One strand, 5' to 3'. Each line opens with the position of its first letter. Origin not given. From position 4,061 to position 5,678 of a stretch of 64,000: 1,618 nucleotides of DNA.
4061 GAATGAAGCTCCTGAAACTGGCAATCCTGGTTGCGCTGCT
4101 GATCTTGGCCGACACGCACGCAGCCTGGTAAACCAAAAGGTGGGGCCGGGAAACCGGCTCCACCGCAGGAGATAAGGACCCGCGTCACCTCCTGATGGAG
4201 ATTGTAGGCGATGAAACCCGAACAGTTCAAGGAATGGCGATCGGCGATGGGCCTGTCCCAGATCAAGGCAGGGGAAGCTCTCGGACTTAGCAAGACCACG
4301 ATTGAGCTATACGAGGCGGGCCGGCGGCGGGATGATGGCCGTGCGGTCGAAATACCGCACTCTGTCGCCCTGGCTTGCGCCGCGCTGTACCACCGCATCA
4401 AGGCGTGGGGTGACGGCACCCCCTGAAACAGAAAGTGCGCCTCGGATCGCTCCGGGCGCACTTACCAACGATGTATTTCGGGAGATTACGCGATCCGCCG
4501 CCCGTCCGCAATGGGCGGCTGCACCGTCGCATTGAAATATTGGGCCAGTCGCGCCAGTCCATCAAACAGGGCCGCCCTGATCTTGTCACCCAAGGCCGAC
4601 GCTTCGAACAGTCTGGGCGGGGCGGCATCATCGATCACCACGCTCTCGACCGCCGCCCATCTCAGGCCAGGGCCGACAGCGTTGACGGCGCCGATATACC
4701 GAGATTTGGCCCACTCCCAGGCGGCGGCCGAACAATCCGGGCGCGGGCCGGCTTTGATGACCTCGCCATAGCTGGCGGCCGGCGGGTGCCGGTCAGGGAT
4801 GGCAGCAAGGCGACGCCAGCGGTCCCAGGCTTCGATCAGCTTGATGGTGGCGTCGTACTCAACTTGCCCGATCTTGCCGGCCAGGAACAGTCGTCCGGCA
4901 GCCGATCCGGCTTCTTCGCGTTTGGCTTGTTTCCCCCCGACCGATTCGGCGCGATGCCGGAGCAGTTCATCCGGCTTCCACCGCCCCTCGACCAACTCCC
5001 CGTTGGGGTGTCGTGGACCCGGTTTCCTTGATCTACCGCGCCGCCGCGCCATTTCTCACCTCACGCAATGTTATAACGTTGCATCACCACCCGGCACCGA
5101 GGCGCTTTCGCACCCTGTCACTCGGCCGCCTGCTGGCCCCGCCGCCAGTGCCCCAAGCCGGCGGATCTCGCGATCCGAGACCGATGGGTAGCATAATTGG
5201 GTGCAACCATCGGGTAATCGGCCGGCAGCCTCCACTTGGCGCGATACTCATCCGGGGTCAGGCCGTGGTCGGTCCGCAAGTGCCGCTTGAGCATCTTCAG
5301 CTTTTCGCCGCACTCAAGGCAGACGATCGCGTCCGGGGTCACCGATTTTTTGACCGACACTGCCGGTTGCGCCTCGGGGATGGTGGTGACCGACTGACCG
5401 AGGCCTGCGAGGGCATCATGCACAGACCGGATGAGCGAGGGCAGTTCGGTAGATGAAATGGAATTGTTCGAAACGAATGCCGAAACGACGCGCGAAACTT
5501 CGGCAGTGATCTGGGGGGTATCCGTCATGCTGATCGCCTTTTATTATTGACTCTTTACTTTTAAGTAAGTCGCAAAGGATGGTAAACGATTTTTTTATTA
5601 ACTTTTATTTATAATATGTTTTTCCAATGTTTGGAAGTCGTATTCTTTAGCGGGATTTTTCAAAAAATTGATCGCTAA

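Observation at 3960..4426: Unannotated type I toxin-antitoxin-like locus combined with an XRE autoregulator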

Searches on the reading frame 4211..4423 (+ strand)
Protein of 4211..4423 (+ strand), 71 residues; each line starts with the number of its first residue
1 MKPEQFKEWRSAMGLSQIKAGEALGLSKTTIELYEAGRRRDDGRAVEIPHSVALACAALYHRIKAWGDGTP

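Call 7: search_protein_families(library=pfam, proteins=[window:4211-4423:+], max_evalue=1)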
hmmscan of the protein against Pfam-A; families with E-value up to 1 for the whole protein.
window:4211-4423:+ (71 aa): 5 families
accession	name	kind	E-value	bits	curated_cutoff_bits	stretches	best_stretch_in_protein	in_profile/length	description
PF13560.12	HTH_31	-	3.8e-07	30.7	27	1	5-47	5-48/64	Helix-turn-helix domain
PF01381.28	HTH_3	-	4.4e-05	23.9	23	1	7-39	2-34/55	Helix-turn-helix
PF00157.23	Pou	-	0.045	14.1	27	1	4-26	11-33/72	Pou domain - N-terminal to homeobox domain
PF11588.13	DUF3243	-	0.13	13.1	27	1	4-32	4-31/79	Protein of unknown function (DUF3243)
PF18024.7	HTH_50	-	0.13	12.5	27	1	19-31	28-40/50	Helix-turn-helix domain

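Call 12: find_homologous_proteins(query=window:4211-4423:+)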
Query window:4211-4423:+ (71 aa): 3 proteins with E <= 0.001 among 4 candidates.
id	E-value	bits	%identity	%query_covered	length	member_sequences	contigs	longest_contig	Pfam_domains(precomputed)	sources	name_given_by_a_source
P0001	1.9e-40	153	100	100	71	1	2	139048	PF13560.13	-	-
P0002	2.4e-33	131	83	100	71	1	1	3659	-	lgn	-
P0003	6.1e-25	104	73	94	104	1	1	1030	PF01381.29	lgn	-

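Call 14: find_encoding_contigs(protein=P0002, flank=5000)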
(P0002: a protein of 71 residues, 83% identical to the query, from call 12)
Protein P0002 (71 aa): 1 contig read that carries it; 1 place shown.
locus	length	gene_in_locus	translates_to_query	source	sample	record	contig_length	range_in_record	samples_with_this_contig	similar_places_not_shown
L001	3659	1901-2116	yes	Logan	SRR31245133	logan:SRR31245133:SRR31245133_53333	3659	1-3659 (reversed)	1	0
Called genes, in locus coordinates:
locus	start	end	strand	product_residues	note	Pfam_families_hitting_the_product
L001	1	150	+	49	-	?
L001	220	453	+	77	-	PF13711:DUF4160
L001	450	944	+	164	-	PF10387:DUF2442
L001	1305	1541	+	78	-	-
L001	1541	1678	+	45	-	-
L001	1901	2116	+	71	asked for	-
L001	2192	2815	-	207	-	-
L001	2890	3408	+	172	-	PF17289:Terminase_6C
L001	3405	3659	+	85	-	?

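Call 15: find_encoding_contigs(protein=P0003, flank=5000)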
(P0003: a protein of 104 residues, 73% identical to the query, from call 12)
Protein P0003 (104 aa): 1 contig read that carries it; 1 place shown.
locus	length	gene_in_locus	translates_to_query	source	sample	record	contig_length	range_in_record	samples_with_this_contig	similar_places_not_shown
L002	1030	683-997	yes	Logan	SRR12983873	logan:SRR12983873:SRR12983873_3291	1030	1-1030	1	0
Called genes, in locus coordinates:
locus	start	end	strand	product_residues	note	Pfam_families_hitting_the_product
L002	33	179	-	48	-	-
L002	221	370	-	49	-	-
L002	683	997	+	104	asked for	PF01381:HTH_3 (weak)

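Call 16: find_encoding_contigs(protein=P0001, flank=3000)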
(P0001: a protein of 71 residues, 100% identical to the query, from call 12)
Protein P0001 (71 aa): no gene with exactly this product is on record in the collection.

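Call 27: search_protein_representatives(protein=window:4211-4423:+)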
Query: 71 residues. Proteins with E-value up to 0.001 (for the whole library): 680; up to 1e-10: 99; up to 1e-30: 0. The best 150 are listed.
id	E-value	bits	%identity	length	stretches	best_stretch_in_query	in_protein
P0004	9.9e-24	98.6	41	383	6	5-41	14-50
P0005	1.1e-20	89.0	59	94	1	2-70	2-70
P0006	1.7e-20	88.4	61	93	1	1-71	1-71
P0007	3.8e-20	87.3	64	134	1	1-67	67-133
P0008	4.0e-19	84.1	50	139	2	1-60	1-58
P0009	1.2e-18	82.6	56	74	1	3-68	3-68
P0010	4.1e-18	80.9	59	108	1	2-70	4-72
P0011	4.3e-18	80.8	52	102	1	2-68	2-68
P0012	1.4e-17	79.1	58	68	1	1-67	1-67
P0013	1.8e-17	78.9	56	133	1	1-68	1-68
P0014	2.9e-17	78.2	59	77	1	3-71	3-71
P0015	5.6e-17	77.3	62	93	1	1-63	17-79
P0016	6.3e-17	77.1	56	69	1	4-69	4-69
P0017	9.2e-17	76.6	61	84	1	1-67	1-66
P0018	1.9e-16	75.6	54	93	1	1-67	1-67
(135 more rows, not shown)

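Call 31: search_protein_families(library=ncbifam, proteins=[window:4211-4423:+], max_evalue=1)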
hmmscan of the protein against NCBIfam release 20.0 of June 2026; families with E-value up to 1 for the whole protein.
window:4211-4423:+ (71 aa): 6 families
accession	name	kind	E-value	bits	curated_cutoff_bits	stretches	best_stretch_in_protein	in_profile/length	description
TIGR03830.1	CxxCG_CxxCG_HTH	subfamily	0.00021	21.1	61.8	1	2-40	66-104/127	type II TA system antitoxin MqsA family protein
NF041951.1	phage_RstR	subfamily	0.001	19.3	80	1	4-39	5-40/108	RstR family transcriptional repressor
TIGR03070.1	couple_hipB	subfamily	0.0081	16.1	71.65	1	7-39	8-40/58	type II toxin-antitoxin system Y4mF family antitoxin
NF041265.1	NadS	equivalog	0.017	15.4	60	1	7-51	36-80/94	NadS family protein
NF007257.0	PRK09706.1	subfamily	0.02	14.7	101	1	5-58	9-61/135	transcriptional repressor DicA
NF003162.0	PRK04140.1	equivalog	0.17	10.9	263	1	4-38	129-163/317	transcriptional regulator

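Call 32: search_protein_families(library=phrogs, proteins=[window:4211-4423:+], max_evalue=1)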
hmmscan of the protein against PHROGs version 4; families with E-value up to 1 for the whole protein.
window:4211-4423:+ (71 aa): 15 families
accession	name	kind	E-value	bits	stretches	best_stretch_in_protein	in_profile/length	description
phrog_6962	-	unknown function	1.7e-05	26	1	6-40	6-40/73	-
phrog_2967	-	transcription regulation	0.00015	22.4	1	4-43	13-52/225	transcriptional regulator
phrog_8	-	transcription regulation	0.00017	22.2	1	7-41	82-196/346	transcriptional regulator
phrog_2104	-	unknown function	0.00019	22.6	1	1-45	39-83/103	-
phrog_14076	-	transcription regulation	0.0012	20.3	1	1-57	13-65/86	transcriptional regulator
phrog_2439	-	transcription regulation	0.003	17.5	1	2-42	8-48/367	transcriptional regulator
phrog_7241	-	transcription regulation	0.0064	17.5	1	6-41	66-101/122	transcriptional regulator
phrog_3865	-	unknown function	0.012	16.9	1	12-58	22-68/74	-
phrog_2328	-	transcription regulation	0.014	16.2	1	10-44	24-57/128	transcriptional repressor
phrog_17513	-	transcription regulation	0.063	14.3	1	2-41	10-49/118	transcriptional regulator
phrog_3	-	transcription regulation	0.074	13.8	1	2-40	89-125/430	transcriptional repressor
phrog_6499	-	transcription regulation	0.096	13.1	1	6-40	11-51/157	transcriptional regulator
phrog_5119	-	unknown function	0.17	12.7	1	2-61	54-106/152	-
phrog_1373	-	transcription regulation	0.27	12.2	1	4-39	66-101/166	transcriptional regulator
phrog_34341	-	transcription regulation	0.43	11.8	1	3-38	73-108/122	transcriptional regulator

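Call 34: find_related_loci(query=A2, collection=genome_contigs, flank=2500)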
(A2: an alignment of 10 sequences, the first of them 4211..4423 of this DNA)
Query A2 (71 aa) in genome_contigs; peptide patterns used: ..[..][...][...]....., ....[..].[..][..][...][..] (x = any residue, [..] = any of these).
66 stretches matched a pattern; 40 encode a relative of the query (tblastn E <= 1e-3); 40 distinct loci.
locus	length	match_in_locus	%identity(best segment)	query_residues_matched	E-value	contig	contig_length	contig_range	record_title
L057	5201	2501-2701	66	1-67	3e-28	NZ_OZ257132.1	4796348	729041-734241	MAG: Ancylobacter sp. isolate 377afb61-31a6-4c1a-8b4e-982506cd0dad chromosome 1, complete sequence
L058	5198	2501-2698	64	1-66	8e-27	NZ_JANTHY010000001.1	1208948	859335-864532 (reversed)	Ancylobacter mangrovi strain GSK1Z-4-2 Scaffold1_1, whole genome shotgun sequence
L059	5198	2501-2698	59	1-66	3e-26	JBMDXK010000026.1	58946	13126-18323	MAG: Methylopilaceae bacterium isolate FBaRs1_44 FBaRs1_contig26, whole genome shotgun sequence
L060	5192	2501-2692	64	1-64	8e-24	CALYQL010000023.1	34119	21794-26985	MAG: uncultured Bartonella sp. isolate SRR11267075_bin.6_metawrap_v1.3.0_MAG genome assembly, contig: ERZ9515162_290, wh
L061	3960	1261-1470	59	1-71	2e-23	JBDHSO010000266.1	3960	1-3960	MAG: Rhodobacter sp. isolate AS-MESO-OLR.185 NODE_91592_length_3960_cov_6.088849, whole genome shotgun sequence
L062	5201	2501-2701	55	1-67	5e-23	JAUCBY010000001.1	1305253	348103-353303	MAG: Xanthobacter sp. isolate R4x_68d_np_Bin1.8 contig_247, whole genome shotgun sequence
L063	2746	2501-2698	55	1-66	6e-21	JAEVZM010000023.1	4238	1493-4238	MAG: Proteobacteria bacterium isolate OH_PBB_171 k127_1265864, whole genome shotgun sequence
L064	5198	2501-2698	55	1-66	8e-21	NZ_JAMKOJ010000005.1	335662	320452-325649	Allorhizobium sonneratiae strain BGMRC 0089 Scaffold5, whole genome shotgun sequence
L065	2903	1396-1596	61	1-67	4e-20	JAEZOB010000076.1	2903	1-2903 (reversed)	MAG: Bacillota bacterium isolate OH_CFB_176 k127_1661358, whole genome shotgun sequence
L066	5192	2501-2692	56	1-66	6e-19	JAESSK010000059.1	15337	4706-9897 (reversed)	MAG: Rhizobiaceae bacterium isolate NORP284 18184, whole genome shotgun sequence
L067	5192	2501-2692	52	1-66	3e-18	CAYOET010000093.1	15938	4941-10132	MAG TPA_asm: uncultured Bauldia sp. isolate binchicken_co200_317 genome assembly, contig: k141_296443, whole genome shot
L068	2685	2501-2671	58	1-59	6e-18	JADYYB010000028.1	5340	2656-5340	MAG: Bauldia sp. isolate SJ509 c_000000132904, whole genome shotgun sequence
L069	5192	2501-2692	55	1-66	6e-18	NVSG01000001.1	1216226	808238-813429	MAG: Hyphomicrobiales bacterium isolate NORP147 Contig_source1382A_2, whole genome shotgun sequence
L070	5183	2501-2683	57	1-63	9e-18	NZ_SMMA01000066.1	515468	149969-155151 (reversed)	Pseudovibrio flavus strain RKSG542 Contig_13, whole genome shotgun sequence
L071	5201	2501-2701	53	1-67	2e-17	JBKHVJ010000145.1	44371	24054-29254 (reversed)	MAG: Alphaproteobacteria bacterium isolate B_bin_12_orig k127_327201, whole genome shotgun sequence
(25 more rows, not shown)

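Call 37: find_related_loci(query=A2, collection=metagenome_contigs, flank=1500)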
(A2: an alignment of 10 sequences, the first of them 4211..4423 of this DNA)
Query A2 (71 aa) in metagenome_contigs; peptide patterns used: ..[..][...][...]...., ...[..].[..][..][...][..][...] (x = any residue, [..] = any of these).
405 stretches matched a pattern; 43 encode a relative of the query (tblastn E <= 1e-3); 43 distinct loci.
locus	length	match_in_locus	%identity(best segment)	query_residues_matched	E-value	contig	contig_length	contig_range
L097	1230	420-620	64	1-67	1e-28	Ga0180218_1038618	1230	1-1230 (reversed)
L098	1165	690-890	64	1-67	9e-29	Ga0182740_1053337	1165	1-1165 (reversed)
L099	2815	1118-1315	62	1-66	7e-25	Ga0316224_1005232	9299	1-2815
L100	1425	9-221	56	1-71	6e-25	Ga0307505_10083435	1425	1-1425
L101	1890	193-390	62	1-66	7e-25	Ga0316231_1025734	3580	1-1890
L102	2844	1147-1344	62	1-66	7e-25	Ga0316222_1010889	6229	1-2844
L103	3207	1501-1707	59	1-69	1e-24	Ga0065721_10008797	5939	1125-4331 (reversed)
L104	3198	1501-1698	56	1-66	2e-23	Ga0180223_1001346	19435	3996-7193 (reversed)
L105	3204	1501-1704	57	1-68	6e-23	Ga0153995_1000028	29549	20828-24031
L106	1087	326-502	64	1-59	1e-22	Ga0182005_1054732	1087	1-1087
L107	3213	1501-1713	48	1-71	3e-18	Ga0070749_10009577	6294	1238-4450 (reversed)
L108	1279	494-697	50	1-70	1e-17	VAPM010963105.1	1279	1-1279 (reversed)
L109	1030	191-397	49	1-71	2e-17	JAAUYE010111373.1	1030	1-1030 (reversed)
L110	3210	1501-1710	49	1-71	3e-17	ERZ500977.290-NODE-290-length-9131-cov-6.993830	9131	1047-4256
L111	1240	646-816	54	1-59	9e-17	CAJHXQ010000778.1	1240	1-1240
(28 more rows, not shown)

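Call 38: find_related_loci(query=A2, collection=viral_contigs, flank=3000)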
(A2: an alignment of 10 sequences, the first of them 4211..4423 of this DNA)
Query A2 (71 aa) in viral_contigs; peptide patterns used: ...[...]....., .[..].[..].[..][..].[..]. (x = any residue, [..] = any of these).
119 stretches matched a pattern; 54 encode a relative of the query (tblastn E <= 1e-3); 54 distinct loci.
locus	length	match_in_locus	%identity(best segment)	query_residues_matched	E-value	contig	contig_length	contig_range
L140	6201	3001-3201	67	1-67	4e-27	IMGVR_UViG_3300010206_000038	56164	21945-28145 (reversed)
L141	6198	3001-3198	65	1-66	9e-27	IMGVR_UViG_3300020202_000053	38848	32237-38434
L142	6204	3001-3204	59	1-68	1e-24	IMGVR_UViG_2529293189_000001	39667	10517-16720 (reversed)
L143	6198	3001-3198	61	1-66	9e-24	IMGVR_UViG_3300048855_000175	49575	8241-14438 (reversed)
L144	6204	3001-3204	56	1-68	2e-23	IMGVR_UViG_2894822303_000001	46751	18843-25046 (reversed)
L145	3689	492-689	61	1-66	1e-23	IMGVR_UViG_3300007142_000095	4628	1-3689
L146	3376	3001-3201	60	1-67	3e-23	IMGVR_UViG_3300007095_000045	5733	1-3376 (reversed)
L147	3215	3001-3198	56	1-66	5e-23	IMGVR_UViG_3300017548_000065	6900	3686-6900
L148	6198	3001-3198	56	1-66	5e-23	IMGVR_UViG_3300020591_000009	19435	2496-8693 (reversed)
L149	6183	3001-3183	61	1-61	1e-22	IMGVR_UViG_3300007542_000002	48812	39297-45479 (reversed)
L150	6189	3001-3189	56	1-63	1e-22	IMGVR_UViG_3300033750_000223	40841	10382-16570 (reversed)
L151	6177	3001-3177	59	1-59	2e-22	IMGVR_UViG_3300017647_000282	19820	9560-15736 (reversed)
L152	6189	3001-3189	56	1-63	1e-22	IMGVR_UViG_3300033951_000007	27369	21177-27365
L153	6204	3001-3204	57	1-68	2e-22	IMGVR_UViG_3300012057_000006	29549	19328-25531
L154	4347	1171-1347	63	1-59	5e-22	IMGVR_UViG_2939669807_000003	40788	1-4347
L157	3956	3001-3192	56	1-64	2e-18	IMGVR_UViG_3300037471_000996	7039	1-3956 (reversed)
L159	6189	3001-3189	55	1-64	1e-17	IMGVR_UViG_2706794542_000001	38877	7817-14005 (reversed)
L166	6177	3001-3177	54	1-59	7e-16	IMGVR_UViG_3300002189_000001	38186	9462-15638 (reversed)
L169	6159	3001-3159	51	1-53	1e-14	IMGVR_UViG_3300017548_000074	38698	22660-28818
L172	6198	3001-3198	53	1-66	7e-14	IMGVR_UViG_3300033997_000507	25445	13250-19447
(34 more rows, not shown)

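Call 64: search_protein_families(library=pfam, proteins=[L169:3523-4200:-, L166:3333-3887:-, L157:3542-3955:-, L064:3066-3662:-, L059:3416-4063:-, L140:3295-3945:-, L001:2195-2815:-, L172:3206-3751:-, L159:3435-4064:-], max_evalue=0.01)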
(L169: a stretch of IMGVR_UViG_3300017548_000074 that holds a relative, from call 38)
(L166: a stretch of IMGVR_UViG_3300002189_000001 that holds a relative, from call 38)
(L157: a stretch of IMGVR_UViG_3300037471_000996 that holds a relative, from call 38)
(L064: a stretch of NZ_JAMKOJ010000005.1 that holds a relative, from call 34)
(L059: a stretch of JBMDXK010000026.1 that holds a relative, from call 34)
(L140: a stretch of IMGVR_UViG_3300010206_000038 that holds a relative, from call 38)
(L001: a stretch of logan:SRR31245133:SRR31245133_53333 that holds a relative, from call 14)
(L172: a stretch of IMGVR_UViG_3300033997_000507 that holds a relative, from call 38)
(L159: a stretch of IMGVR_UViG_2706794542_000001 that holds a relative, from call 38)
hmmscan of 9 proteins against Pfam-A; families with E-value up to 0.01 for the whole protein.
L169:3523-4200:- (226 aa): 1 family
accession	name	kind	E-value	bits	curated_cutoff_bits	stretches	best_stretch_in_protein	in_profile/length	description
PF02357.24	NusG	-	1.8e-05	25.6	22.2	1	33-131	5-92/93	Transcription termination factor nusG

L166:3333-3887:- (185 aa): 2 families
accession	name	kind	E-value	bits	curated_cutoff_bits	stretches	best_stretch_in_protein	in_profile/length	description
PF02357.24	NusG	-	5.8e-11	43.2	22.2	1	7-104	3-92/93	Transcription termination factor nusG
PF00467.35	KOW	-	0.00016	21.8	22.3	1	134-154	1-21/32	KOW motif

L157:3542-3955:- (138 aa): 2 families
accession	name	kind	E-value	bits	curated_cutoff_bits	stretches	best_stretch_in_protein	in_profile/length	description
PF02357.24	NusG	-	5.9e-05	24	22.2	1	15-67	44-92/93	Transcription termination factor nusG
PF00467.35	KOW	-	0.00064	19.9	22.3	1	88-118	2-32/32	KOW motif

L064:3066-3662:- (199 aa): 1 family
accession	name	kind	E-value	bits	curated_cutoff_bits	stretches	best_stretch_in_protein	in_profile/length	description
PF20057.4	DUF6456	-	0.0048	17.4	26.3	1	64-152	3-99/136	Domain of unknown function (DUF6456)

L059:3416-4063:- (216 aa): 1 family
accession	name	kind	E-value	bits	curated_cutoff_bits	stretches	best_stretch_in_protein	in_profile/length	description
PF19889.5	DUF6362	-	7.3e-10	39.5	31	1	20-129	1-94/98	Domain of unknown function (DUF6362)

L140:3295-3945:- (217 aa): 0 families

L001:2195-2815:- (207 aa): 0 families

L172:3206-3751:- (182 aa): 0 families

L159:3435-4064:- (210 aa): 1 family
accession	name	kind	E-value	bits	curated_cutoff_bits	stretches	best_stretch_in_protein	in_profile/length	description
PF20057.4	DUF6456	-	5.9e-07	30.1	26.3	1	89-201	21-135/136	Domain of unknown function (DUF6456)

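Call 65: search_protein_families(library=pfam, proteins=[L166:2187-2735:-, L166:998-2218:-, L144:2158-2805:-, L151:456-1877:-, L058:1827-2258:-, L157:2238-2648:-], max_evalue=0.001)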
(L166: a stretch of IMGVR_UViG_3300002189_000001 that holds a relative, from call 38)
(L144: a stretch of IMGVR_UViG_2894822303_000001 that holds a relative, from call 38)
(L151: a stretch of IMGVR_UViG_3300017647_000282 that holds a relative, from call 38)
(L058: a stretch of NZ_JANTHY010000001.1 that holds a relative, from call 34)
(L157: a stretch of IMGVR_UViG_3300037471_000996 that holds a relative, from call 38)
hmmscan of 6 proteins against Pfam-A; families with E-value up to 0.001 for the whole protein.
L166:2187-2735:- (183 aa): 1 family
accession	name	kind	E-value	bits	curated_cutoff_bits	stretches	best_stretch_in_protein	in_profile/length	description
PF03592.21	Terminase_2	-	9.1e-34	117.5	26.1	1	3-154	1-133/141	Terminase small subunit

L166:998-2218:- (407 aa): 3 families
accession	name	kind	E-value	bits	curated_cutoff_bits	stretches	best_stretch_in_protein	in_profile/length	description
PF04466.19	Terminase_3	-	3.9e-29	102.1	23.2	1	23-216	4-201/201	Phage terminase large subunit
PF17288.8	Terminase_3C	-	7.9e-13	49.5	26.7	1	249-390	1-154/155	Terminase RNAseH like domain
PF03237.21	Terminase_6N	-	5.9e-05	23.3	22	1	28-162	4-142/215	Terminase large subunit, T4likevirus-type, N-terminal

L144:2158-2805:- (216 aa): 1 family
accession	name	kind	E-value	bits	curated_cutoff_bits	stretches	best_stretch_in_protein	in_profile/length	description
PF03592.21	Terminase_2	-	3.4e-33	115.7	26.1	1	45-196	4-137/141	Terminase small subunit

L151:456-1877:- (474 aa): 1 family
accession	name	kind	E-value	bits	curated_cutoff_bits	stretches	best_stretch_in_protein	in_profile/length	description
PF04466.19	Terminase_3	-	3.2e-35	122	23.2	1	30-220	3-200/201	Phage terminase large subunit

L058:1827-2258:- (144 aa): 1 family
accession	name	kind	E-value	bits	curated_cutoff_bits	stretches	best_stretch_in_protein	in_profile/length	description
PF01844.29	HNH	-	0.00015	22.2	21.4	0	59-88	1-30/47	HNH endonuclease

L157:2238-2648:- (137 aa): 0 families

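Call 80: search_protein_families(library=pfam, proteins=[L058:2357-2422:+, L105:1353-1418:+, L140:2854-2919:+], max_evalue=1)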
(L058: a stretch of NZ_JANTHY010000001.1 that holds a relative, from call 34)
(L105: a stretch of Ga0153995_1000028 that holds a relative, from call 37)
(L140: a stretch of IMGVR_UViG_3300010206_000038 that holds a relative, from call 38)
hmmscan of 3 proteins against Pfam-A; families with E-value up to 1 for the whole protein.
L058:2357-2422:+ (22 aa): 0 families

L105:1353-1418:+ (22 aa): 0 families

L140:2854-2919:+ (22 aa): 0 families

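Call 81: search_protein_families(library=padloc, proteins=[window:4211-4423:+, L058:2357-2422:+], max_evalue=0.1)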
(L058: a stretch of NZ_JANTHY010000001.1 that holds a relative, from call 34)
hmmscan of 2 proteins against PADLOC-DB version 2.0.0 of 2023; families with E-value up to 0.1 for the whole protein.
window:4211-4423:+ (71 aa): 5 families
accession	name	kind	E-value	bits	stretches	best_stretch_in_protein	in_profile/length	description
PDLC03952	RmrA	-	0.00018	18.5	1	2-44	23-65/395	-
PDLC03951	RmrA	-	0.00039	17.5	1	2-47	9-54/400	-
PDLC04142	capH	-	0.00062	18.8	1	3-41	8-46/103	capH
PDLC03947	RmrA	-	0.0025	14.7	1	2-40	12-50/383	-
PDLC02926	HTH_VI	-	0.0047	15.2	1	5-40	5-40/92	-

L058:2357-2422:+ (22 aa): 0 families

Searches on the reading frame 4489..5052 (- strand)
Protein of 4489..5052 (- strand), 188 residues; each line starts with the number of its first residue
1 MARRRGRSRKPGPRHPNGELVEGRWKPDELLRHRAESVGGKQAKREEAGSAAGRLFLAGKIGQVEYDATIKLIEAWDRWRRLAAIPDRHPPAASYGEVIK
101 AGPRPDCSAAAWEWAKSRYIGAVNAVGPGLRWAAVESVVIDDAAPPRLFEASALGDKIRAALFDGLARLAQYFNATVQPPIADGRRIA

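Call 7: search_protein_families(library=pfam, proteins=[window:4489-5052:-], max_evalue=1)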
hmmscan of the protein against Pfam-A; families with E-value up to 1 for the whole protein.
window:4489-5052:- (188 aa): 0 families

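Call 31: search_protein_families(library=ncbifam, proteins=[window:4489-5052:-], max_evalue=1)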
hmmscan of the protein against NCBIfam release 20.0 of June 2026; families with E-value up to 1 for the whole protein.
window:4489-5052:- (188 aa): 0 families

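Call 32: search_protein_families(library=phrogs, proteins=[window:4489-5052:-], max_evalue=1)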
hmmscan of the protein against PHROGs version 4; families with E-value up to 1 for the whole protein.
window:4489-5052:- (188 aa): 1 family
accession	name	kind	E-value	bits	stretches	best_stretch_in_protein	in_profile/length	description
phrog_15385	-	unknown function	0.00016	22.6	1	40-87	49-96/181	-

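Call 81: search_protein_families(library=padloc, proteins=[window:4489-5052:-], max_evalue=0.1)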
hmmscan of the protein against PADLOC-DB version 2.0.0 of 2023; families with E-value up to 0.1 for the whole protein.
window:4489-5052:- (188 aa): 0 families

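Call 92: find_homologous_proteins(query=window:4489-5052:-, max_evalue=0.00001)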
Query window:4489-5052:- (188 aa): 1 proteins with E <= 0.00001 among 1749 candidates.
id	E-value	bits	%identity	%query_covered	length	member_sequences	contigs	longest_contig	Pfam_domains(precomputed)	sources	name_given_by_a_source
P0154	9.8e-119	413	100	100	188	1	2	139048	-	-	-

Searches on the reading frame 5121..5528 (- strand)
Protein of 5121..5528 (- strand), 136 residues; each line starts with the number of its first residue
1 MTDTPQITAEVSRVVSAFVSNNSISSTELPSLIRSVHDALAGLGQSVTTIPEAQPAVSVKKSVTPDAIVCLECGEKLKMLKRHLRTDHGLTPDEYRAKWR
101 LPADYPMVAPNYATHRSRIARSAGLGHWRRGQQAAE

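Call 7: search_protein_families(library=pfam, proteins=[window:5121-5528:-], max_evalue=1)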
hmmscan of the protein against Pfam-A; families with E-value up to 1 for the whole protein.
window:5121-5528:- (136 aa): 4 families
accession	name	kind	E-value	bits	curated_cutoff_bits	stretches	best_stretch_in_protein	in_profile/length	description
PF05443.17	ROS_MUCR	-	6.7e-48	162.2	25.4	1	8-126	3-123/123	ROS/MUCR transcriptional regulator protein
PF11260.13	Spidroin_MaSp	-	0.032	15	25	1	4-39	8-43/85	Major ampullate spidroin 1 and 2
PF13248.11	Zn_ribbon_3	-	0.036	14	27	1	61-77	10-26/26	zinc-ribbon domain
PF25429.1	zf-POGZ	-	0.16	12.9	27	1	69-86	4-21/43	POGZ-like double zinc finger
